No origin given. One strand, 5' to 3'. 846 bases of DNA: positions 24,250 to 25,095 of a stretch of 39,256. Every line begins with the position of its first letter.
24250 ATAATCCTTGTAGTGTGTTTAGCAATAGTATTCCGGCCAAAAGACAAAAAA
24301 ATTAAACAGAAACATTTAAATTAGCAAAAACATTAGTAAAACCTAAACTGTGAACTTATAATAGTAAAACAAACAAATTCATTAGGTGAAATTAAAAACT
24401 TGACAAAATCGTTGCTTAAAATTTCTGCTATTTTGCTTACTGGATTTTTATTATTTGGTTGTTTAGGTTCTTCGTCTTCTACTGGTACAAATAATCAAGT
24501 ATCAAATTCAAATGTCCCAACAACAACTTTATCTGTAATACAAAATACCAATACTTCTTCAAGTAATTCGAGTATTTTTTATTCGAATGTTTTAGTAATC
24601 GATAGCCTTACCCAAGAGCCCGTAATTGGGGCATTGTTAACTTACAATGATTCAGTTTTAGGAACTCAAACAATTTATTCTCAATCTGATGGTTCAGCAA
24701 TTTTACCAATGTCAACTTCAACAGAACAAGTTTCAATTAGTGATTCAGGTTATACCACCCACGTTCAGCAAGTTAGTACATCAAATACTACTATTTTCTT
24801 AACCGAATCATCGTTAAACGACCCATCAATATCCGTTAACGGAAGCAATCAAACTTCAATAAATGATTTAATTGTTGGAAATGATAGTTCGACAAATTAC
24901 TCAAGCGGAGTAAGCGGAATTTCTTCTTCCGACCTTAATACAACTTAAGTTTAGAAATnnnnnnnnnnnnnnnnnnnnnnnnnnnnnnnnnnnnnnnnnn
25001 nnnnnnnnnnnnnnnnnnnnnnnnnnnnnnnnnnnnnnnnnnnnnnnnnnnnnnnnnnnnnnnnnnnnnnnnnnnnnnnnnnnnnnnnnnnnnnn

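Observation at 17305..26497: Near-symmetric five-gene secreted/surface module around a giant adhesin-like protein: candidate undescribed cell-surface or host-contact system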

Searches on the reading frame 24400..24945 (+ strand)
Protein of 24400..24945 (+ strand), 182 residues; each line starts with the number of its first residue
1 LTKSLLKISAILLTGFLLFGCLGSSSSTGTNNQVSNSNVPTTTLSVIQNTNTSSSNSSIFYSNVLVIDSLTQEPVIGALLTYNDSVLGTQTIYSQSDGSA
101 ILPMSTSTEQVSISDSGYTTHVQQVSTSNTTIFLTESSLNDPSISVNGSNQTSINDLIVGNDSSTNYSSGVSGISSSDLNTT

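Call 8: search_protein_families(library=pfam, proteins=[window:24400-24945:+], max_evalue=1)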
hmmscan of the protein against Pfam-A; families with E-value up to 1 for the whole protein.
window:24400-24945:+ (182 aa): 1 family
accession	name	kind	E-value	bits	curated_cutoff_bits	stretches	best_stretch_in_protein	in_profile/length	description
PF13715.12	CarbopepD_reg_2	-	0.0059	17.1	32.2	1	66-132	5-69/88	CarboxypepD_reg-like domain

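Call 49: search_protein_families(library=ncbifam, proteins=[window:24400-24945:+], max_evalue=0.1)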
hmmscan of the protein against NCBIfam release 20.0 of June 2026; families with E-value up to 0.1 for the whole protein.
window:24400-24945:+ (182 aa): 0 families

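Call 82: search_protein_families(library=phrogs, proteins=[window:24400-24945:+], max_evalue=0.01)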
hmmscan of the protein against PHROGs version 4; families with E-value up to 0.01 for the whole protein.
window:24400-24945:+ (182 aa): 0 families
